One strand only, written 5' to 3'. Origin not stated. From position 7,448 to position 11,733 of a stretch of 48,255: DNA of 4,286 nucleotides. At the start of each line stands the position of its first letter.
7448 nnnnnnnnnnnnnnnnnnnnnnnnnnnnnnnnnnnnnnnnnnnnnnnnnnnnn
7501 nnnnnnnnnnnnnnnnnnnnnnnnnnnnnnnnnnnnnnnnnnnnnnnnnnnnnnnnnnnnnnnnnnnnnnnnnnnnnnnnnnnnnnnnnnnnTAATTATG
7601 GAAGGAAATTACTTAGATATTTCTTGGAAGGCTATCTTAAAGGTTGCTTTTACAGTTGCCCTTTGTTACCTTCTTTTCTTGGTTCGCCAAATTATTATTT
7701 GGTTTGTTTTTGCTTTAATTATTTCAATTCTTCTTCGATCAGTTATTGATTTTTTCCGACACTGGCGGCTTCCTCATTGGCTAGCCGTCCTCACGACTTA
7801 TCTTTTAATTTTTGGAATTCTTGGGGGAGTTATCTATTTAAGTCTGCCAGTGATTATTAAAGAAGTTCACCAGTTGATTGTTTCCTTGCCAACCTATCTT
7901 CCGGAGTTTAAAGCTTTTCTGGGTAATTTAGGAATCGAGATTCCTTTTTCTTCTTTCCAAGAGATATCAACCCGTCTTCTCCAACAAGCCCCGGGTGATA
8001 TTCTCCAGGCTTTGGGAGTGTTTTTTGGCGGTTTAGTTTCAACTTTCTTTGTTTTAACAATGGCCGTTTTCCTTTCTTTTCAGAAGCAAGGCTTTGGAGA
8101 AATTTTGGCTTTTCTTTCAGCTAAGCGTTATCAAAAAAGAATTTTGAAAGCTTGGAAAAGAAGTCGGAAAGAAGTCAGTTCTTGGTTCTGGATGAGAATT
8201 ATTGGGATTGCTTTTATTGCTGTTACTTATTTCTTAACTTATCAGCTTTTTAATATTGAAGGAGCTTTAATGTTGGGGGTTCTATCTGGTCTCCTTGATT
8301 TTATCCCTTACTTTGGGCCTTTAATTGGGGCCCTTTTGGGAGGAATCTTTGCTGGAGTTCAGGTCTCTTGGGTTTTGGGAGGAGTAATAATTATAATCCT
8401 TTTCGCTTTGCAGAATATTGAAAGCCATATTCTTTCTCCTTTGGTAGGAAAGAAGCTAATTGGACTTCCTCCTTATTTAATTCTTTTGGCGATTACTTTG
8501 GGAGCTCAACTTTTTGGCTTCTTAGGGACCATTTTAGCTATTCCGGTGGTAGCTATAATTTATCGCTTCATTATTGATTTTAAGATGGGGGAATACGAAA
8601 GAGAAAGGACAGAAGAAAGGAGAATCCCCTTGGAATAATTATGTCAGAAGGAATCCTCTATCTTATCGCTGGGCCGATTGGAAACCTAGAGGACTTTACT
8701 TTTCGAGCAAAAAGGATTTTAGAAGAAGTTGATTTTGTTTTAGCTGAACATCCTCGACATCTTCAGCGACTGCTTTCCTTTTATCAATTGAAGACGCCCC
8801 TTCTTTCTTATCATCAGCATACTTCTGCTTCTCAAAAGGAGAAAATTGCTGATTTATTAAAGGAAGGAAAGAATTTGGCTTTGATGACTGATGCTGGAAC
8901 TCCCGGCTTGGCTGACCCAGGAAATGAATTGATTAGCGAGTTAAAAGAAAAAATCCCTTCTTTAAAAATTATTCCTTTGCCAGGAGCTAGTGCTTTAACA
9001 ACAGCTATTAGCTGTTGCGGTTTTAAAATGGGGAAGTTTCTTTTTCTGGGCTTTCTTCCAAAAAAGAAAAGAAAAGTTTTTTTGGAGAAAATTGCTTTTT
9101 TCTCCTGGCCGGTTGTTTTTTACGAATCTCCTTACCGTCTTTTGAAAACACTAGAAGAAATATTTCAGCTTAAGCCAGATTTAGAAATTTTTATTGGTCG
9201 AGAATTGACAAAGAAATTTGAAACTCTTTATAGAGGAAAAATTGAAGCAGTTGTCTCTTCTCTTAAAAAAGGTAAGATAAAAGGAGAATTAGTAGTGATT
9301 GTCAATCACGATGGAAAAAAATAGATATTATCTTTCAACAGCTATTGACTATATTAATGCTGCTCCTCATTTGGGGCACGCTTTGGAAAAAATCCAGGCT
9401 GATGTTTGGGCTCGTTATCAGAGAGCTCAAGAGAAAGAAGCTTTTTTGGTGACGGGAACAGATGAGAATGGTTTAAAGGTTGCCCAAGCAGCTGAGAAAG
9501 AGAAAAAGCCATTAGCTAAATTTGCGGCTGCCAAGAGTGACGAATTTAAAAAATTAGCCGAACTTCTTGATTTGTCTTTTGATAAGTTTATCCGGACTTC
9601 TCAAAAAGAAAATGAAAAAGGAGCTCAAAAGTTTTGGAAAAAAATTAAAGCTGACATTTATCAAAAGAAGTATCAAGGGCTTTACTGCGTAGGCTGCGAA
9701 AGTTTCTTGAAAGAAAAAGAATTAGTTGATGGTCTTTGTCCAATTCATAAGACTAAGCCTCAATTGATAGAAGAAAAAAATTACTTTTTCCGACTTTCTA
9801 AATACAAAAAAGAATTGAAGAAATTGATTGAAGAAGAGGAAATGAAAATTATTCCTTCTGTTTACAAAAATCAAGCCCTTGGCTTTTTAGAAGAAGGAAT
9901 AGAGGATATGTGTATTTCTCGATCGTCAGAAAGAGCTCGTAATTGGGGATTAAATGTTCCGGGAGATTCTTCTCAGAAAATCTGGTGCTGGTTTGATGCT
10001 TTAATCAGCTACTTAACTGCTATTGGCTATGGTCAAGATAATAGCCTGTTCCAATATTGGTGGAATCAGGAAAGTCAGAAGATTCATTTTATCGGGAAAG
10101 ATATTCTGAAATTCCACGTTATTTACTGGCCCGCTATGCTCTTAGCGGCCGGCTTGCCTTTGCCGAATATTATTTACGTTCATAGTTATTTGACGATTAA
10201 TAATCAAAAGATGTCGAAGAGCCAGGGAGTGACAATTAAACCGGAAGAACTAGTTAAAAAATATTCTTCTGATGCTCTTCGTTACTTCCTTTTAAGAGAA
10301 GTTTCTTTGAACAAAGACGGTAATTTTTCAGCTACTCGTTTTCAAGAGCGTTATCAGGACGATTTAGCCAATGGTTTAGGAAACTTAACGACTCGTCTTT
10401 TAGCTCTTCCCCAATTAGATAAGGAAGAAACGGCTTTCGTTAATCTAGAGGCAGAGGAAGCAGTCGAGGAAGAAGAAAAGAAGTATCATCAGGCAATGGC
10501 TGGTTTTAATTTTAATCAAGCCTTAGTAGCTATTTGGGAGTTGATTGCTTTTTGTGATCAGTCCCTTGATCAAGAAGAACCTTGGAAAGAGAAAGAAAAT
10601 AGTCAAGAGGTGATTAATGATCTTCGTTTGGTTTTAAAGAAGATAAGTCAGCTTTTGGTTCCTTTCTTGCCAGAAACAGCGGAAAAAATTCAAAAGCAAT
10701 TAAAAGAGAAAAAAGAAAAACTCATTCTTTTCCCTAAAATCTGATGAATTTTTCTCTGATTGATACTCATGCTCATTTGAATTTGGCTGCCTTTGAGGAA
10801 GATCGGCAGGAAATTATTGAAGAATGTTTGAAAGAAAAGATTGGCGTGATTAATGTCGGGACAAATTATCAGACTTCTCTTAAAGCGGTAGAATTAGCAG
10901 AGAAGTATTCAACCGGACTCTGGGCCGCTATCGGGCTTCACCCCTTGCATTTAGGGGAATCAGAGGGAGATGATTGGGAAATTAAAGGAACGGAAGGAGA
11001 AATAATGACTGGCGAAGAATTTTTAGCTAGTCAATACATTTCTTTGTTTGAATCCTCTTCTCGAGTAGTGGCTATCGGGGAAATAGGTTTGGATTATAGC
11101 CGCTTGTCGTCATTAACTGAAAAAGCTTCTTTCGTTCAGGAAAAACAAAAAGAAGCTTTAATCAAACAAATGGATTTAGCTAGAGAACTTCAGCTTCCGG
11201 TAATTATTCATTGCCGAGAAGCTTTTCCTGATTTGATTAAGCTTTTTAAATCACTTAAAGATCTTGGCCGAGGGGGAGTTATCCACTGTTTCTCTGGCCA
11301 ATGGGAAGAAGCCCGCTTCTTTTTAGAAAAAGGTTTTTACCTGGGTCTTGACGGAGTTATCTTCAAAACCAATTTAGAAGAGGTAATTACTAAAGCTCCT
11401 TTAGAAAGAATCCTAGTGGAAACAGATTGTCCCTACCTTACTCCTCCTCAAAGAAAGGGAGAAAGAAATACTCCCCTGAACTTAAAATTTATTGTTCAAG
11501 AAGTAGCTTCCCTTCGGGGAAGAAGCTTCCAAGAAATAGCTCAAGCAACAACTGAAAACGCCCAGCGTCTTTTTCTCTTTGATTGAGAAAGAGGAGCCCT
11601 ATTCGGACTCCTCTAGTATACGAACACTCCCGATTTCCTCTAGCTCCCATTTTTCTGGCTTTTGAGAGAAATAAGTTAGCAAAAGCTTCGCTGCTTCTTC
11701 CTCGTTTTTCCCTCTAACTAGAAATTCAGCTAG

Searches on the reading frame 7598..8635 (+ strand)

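Call 19: search_protein_families(library=pfam, proteins=[window:7598-8635:+], max_evalue=0.001)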
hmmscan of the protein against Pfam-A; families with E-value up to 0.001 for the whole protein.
window:7598-8635:+ (346 aa): 1 family
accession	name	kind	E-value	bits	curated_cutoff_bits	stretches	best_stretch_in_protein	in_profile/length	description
PF01594.21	AI-2E_transport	-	2.9e-47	161.9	34.3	1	16-326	5-324/327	AI-2E family transporter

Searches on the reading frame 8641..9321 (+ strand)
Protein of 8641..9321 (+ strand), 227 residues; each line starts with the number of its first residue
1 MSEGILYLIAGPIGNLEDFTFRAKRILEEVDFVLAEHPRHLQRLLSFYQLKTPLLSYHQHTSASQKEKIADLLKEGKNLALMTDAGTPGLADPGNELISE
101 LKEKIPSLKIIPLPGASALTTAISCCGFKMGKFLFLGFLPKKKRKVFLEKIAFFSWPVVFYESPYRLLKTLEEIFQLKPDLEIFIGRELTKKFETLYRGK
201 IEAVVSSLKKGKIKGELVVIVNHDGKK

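Call 19: search_protein_families(library=pfam, proteins=[window:8641-9321:+], max_evalue=0.001)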
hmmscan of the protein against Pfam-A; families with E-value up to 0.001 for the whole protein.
window:8641-9321:+ (227 aa): 1 family
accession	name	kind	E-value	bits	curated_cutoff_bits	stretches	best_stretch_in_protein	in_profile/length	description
PF00590.25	TP_methylase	-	1.4e-28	100.8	27.8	1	6-203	2-210/212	Tetrapyrrole (Corrin/Porphyrin) Methylases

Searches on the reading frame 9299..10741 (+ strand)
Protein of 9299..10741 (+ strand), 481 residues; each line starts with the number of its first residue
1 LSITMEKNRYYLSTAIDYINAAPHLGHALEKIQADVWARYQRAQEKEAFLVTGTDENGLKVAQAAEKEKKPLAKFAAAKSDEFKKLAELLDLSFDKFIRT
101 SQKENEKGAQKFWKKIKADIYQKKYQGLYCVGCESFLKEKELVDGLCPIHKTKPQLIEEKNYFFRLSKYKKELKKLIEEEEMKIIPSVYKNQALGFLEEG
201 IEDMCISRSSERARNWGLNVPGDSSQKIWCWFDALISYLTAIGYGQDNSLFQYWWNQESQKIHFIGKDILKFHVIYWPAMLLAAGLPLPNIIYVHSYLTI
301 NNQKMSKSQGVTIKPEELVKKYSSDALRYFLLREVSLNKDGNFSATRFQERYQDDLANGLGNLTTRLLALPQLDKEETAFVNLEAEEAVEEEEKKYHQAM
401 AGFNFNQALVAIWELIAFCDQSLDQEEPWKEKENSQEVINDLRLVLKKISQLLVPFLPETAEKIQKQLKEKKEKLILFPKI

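Call 19: search_protein_families(library=pfam, proteins=[window:9299-10741:+], max_evalue=0.001)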
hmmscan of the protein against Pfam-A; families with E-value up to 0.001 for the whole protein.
window:9299-10741:+ (481 aa): 6 families
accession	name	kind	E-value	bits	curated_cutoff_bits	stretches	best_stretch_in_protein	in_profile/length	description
PF09334.17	tRNA-synt_1g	-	4.3e-108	362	20.1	2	140-367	162-390/391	tRNA synthetases class I (M)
PF00133.28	tRNA-synt_1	-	1.6e-23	83.6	22.7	2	5-221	20-244/414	tRNA synthetases class I (I, L, M and V)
PF01406.26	tRNA-synt_1e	-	5.1e-11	42.9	27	1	291-346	239-294/301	tRNA synthetases class I (C) catalytic domain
PF08264.19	Anticodon_1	-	7.9e-09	36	25.1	1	394-476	13-100/148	Anticodon-binding domain of tRNA ligase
PF19303.5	Anticodon_3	-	0.00035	20.9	23.5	1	387-473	16-106/152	Anticodon binding domain of methionyl tRNA ligase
PF01921.24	tRNA-synt_1f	-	0.00059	19.3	27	0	298-335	275-314/360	tRNA synthetases class I (K)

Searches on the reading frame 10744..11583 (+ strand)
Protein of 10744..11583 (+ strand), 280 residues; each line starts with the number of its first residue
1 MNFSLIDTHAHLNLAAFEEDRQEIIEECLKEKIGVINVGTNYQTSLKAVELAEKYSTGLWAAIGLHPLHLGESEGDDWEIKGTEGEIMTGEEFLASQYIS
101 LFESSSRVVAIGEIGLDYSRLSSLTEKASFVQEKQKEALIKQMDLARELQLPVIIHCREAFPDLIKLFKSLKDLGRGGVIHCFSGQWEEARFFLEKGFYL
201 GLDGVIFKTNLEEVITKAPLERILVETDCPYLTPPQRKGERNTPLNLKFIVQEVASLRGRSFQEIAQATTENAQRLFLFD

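Call 19: search_protein_families(library=pfam, proteins=[window:10744-11583:+], max_evalue=0.001)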
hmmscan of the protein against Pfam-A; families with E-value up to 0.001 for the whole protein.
window:10744-11583:+ (280 aa): 1 family
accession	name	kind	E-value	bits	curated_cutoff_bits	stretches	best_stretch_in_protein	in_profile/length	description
PF01026.27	TatD_DNase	-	2e-72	244.1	27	1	6-277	1-252/253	TatD related DNase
